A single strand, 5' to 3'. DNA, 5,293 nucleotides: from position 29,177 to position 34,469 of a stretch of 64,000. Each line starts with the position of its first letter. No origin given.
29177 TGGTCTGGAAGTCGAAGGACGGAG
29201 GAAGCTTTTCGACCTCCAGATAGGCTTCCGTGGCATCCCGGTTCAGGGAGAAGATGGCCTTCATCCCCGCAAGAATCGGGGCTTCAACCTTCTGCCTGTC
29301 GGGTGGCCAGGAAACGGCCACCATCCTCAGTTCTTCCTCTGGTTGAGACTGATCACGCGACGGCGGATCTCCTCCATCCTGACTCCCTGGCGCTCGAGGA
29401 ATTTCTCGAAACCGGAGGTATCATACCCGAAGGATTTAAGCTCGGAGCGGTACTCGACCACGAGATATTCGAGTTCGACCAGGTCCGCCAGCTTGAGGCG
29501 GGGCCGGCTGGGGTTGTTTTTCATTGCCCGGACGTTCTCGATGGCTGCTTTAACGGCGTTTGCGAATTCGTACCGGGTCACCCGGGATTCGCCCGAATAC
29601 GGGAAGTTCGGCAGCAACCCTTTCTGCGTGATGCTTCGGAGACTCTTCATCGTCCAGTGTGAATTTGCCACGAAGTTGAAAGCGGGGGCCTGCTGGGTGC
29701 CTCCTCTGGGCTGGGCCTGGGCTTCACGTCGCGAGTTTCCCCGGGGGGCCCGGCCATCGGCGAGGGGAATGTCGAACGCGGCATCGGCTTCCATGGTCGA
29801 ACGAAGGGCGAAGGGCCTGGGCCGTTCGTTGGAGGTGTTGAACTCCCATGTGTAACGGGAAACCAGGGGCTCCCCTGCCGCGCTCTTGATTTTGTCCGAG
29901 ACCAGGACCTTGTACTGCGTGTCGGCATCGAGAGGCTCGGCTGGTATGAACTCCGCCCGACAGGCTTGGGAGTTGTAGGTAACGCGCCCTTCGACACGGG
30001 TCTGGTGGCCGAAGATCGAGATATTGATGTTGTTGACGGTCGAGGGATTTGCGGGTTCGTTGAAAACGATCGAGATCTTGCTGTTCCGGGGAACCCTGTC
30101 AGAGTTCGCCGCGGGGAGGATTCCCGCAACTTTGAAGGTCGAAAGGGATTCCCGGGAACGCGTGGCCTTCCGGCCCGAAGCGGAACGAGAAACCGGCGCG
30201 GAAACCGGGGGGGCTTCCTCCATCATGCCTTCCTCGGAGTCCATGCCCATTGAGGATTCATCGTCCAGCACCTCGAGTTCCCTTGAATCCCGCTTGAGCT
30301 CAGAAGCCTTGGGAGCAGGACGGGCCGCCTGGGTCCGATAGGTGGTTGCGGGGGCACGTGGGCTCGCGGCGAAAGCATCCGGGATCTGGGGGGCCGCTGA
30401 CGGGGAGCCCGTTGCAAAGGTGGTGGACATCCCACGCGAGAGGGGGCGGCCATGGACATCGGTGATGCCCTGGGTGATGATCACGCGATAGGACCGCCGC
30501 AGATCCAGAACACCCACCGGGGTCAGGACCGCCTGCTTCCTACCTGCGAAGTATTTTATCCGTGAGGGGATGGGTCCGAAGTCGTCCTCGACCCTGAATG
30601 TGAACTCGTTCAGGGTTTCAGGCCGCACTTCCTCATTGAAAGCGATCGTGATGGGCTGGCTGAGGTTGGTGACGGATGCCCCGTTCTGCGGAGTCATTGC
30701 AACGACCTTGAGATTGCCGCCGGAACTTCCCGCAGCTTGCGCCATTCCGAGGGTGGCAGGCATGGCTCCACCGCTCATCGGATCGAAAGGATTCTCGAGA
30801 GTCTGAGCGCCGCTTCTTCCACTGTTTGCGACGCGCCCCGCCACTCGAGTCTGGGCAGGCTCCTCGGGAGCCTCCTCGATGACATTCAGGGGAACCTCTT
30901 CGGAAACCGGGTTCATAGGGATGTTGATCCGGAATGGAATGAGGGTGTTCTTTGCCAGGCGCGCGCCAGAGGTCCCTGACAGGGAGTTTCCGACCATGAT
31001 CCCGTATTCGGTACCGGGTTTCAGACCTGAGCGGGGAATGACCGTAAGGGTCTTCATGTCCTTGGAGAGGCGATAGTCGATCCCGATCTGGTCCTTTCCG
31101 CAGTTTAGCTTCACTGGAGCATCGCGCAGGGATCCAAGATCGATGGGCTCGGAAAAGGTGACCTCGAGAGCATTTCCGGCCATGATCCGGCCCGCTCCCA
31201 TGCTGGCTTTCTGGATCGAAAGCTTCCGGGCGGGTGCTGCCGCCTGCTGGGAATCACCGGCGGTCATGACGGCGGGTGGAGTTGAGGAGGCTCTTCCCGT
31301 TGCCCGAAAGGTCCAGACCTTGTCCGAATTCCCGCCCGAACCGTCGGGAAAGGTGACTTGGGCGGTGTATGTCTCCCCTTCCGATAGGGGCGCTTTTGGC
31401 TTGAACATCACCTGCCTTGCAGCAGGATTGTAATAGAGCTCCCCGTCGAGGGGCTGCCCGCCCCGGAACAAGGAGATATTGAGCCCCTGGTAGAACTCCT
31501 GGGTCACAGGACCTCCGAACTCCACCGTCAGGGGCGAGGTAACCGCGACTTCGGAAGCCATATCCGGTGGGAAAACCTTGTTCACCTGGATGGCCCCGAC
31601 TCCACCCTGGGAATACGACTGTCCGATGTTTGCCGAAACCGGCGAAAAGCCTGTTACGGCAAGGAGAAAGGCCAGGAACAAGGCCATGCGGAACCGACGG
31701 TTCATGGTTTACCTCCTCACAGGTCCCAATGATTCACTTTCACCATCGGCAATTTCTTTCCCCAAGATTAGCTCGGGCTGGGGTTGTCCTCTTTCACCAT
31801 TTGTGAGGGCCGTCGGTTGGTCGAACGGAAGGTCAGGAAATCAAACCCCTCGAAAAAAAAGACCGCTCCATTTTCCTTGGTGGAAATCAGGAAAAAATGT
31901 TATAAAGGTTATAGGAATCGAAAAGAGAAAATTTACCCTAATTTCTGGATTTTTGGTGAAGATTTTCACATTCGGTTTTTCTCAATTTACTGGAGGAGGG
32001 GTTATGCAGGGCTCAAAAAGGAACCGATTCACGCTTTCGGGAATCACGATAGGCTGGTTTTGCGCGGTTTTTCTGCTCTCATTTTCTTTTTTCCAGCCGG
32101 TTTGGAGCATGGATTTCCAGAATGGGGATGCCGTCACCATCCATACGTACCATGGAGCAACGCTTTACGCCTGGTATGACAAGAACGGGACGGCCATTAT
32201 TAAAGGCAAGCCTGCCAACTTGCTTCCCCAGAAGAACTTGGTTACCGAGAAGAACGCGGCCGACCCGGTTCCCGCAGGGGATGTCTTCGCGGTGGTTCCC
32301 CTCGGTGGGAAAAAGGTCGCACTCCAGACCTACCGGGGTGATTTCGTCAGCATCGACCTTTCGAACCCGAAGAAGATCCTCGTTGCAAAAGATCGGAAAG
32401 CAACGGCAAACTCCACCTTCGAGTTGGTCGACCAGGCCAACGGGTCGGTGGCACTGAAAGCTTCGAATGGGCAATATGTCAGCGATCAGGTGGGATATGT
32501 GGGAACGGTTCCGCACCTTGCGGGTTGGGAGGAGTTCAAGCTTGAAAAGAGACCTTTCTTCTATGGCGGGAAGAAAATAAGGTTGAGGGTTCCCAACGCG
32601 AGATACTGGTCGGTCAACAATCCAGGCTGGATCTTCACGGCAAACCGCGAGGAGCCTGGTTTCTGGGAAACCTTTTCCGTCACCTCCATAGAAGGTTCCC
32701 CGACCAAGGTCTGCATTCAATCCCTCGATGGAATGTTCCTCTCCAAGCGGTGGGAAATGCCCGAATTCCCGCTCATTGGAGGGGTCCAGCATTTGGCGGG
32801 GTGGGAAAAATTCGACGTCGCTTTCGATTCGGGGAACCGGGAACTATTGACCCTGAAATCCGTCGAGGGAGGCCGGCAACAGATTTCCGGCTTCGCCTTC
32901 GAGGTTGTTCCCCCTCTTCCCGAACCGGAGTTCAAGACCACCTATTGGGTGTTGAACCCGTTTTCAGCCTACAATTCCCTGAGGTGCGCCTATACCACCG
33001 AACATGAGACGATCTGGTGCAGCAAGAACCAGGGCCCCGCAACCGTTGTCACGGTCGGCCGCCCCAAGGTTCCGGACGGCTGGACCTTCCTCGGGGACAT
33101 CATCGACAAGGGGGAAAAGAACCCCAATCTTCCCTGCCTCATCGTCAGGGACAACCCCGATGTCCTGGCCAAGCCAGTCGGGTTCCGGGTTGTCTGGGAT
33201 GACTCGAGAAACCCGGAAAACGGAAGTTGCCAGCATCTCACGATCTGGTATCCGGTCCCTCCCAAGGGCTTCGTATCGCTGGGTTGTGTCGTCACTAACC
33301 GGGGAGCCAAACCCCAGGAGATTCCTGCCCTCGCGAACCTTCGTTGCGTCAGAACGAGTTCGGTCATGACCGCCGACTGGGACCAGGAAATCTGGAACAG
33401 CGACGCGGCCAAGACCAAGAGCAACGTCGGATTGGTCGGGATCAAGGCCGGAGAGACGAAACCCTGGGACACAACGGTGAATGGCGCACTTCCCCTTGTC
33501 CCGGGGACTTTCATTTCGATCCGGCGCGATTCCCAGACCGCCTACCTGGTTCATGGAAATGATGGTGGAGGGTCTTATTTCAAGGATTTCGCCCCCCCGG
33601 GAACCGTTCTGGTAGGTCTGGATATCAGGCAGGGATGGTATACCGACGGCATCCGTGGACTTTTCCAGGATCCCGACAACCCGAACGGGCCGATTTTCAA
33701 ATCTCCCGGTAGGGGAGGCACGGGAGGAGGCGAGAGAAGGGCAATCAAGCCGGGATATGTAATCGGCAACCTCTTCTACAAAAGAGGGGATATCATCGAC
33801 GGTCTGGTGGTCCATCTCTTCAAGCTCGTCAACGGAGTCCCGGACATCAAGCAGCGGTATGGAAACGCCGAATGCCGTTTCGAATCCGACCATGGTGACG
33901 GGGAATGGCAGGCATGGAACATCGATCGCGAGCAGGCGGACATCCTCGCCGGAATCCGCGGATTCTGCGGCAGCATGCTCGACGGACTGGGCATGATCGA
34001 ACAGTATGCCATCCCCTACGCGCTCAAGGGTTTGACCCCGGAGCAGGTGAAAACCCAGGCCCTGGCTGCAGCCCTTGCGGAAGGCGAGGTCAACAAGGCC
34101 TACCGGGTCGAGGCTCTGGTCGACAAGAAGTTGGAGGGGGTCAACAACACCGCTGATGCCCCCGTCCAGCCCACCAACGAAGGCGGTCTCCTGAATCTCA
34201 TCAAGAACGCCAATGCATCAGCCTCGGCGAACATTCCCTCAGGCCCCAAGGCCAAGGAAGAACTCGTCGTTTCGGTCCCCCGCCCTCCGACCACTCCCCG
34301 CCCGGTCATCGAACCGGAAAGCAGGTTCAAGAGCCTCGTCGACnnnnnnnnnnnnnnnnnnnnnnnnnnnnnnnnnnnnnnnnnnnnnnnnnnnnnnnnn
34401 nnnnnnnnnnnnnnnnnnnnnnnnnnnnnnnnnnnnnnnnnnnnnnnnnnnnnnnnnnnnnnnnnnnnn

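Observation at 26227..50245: Candidate cell-surface/toxin accessory island between ndk and the V-ATPase operon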

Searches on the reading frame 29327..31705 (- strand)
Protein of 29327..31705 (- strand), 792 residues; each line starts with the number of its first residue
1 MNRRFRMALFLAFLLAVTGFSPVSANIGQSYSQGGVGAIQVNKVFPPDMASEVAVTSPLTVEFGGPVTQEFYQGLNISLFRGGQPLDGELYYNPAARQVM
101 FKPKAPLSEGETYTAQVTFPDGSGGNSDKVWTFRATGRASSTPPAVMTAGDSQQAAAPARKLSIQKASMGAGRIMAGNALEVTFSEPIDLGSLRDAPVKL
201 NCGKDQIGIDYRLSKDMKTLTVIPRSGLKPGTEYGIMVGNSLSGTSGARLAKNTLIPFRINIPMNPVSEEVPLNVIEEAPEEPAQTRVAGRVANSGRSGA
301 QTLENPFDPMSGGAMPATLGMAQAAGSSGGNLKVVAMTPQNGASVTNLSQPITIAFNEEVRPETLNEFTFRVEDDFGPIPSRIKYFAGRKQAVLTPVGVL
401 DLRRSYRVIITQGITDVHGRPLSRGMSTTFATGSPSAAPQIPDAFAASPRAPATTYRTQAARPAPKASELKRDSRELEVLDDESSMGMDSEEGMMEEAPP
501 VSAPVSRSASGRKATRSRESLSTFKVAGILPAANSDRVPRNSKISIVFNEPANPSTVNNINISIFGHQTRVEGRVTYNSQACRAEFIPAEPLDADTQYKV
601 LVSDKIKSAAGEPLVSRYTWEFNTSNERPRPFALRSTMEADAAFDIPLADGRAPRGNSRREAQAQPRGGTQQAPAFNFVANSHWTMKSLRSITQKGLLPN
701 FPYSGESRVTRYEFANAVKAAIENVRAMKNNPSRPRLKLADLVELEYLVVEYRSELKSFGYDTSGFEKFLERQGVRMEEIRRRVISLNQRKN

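Call 5: search_protein_families(library=pfam, proteins=[window:29327-31705:-], max_evalue=0.01)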
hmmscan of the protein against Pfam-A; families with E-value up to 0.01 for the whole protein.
window:29327-31705:- (792 aa): 2 families
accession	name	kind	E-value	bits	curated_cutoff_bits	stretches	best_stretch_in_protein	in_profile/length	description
PF13205.12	Big_5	-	1.7e-52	177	23.6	4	524-624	5-105/105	Bacterial Ig-like domain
PF04234.18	CopC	-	0.00024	22.5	23.3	0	334-366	4-33/92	CopC domain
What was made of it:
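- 29327..31705 (-): 792-aa secreted protein with four Big_5 Ig-like domains and an SLH-like C-terminus. Core gene and left anchor of the insertion site. Pfam Big_5 E 1.7e-52, four stretches (call 5).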

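Call 24: find_related_loci(query=window:29327-31705:-, collection=metagenome_contigs, flank=10000)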
Query window:29327-31705:- (792 aa) in metagenome_contigs; peptide patterns used: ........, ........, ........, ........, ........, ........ (x = any residue, [..] = any of these).
57 stretches matched a pattern, but none encodes a relative of the query by tblastn (E <= 1e-3).
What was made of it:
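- Tried and rejected: The single-protein metagenome scan with the Big_5 protein found nothing (call 24).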

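Call 26: find_related_loci(query=A2, collection=metagenome_contigs, flank=10000)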
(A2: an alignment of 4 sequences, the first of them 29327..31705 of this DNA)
Query A2 (792 aa) in metagenome_contigs; peptide patterns used: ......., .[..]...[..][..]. (x = any residue, [..] = any of these).
235 stretches matched a pattern; 11 encode a relative of the query (tblastn E <= 1e-3); 11 distinct loci.
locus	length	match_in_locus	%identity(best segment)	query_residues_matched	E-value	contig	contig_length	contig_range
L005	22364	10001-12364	51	1-784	0e+0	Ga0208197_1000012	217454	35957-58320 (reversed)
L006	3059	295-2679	46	1-790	0e+0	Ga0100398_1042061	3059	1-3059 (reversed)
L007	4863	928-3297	50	1-784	0e+0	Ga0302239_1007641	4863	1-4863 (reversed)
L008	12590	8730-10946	43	17-788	0e+0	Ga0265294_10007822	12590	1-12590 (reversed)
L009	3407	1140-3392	43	21-788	0e+0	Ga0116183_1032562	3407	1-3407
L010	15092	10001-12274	38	41-790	3e-167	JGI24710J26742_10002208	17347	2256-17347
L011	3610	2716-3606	47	1-307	7e-80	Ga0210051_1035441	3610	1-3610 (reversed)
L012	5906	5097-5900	46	1-260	1e-67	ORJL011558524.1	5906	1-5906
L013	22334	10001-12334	51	1-784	0e+0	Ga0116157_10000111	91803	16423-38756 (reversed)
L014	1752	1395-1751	56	1-121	6e-36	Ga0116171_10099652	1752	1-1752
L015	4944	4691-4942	55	35-118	7e-25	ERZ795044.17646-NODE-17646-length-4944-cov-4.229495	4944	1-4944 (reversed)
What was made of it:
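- Tried and rejected: Repeating it with a four-sequence alignment gave 11 loci (call 26).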

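Call 41: search_protein_families(library=ncbifam, proteins=[window:29327-31705:-], max_evalue=0.01)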
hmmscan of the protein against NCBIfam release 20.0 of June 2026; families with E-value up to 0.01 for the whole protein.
window:29327-31705:- (792 aa): 3 families
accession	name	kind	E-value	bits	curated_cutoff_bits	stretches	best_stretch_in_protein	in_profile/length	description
NF033921.0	por_somb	subfamily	0.00012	20.9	100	1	679-760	10-95/485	iron uptake porin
NF033814.1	copper_CopC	equivalog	0.0023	18.3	95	0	333-363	13-42/107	copper homeostasis periplasmic binding protein CopC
TIGR03502.1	lipase_Pla1_cef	subfamily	0.0027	15.9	383.9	0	586-625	168-207/790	VolA/Pla-1 family phospholipase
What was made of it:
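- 29327..31705 (-): Weak SomB N-terminus hit, E 1e-4 (call 41).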

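Call 46: find_encoding_contigs(protein=window:29327-31705:-, flank=10000, max_places=6)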
Protein window:29327-31705:- (792 aa): no gene with exactly this product is on record in the collection.

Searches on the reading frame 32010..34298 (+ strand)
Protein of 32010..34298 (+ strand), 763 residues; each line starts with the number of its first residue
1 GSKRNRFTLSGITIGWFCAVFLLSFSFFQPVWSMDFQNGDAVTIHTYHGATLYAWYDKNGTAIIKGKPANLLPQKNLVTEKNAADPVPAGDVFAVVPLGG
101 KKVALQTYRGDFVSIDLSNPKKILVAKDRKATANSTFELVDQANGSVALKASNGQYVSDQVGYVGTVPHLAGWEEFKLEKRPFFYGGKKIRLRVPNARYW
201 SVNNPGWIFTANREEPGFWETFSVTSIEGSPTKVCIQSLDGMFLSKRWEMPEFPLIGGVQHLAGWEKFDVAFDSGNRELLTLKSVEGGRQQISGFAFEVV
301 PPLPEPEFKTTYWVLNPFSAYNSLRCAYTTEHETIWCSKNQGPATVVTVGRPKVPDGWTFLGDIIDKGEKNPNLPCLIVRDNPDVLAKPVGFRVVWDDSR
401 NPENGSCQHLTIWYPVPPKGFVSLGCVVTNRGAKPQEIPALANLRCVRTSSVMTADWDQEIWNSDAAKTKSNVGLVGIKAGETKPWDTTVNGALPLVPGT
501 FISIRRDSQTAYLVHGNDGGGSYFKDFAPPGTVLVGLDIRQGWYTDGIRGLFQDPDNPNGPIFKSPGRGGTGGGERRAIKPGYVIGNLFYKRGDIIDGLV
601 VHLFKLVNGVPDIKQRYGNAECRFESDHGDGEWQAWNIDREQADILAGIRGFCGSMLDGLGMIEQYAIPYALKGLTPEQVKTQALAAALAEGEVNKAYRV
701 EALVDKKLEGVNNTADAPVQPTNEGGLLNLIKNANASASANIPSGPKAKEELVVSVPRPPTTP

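Call 93: search_solved_structures(query=window:32010-34298:+, max_evalue=0.1)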
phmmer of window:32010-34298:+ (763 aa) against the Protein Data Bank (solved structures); distinct sequences matched with E-value up to 0.1: 3.
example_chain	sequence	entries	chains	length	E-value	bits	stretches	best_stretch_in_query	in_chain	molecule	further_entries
7zoh_A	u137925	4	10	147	6.5e-07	31.1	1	85-177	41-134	Glycoside hydrolase family 18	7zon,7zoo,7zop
7zoi_A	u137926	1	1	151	8.7e-07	30.7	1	101-225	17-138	Glycoside hydrolase family 18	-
6fbm_A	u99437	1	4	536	0.001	20.5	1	349-453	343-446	Gram-negative insecticidal protein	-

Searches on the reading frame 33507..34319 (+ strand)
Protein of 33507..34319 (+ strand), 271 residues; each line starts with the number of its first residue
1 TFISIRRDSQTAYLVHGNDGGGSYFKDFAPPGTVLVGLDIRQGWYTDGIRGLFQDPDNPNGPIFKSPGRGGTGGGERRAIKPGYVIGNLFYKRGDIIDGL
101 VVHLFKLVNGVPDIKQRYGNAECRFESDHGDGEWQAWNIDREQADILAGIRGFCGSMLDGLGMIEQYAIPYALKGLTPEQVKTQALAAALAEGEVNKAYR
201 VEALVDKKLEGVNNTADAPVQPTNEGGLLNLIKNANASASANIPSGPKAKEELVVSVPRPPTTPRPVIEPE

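Call 83: search_protein_families(library=pfam, proteins=[window:33507-34319:+], max_evalue=5)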
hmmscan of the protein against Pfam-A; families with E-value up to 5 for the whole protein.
window:33507-34319:+ (271 aa): 1 family
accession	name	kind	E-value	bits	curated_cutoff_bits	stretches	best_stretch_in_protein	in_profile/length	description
PF04221.18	RelB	-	0.13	12.7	22.4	1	164-207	39-81/82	RelB antitoxin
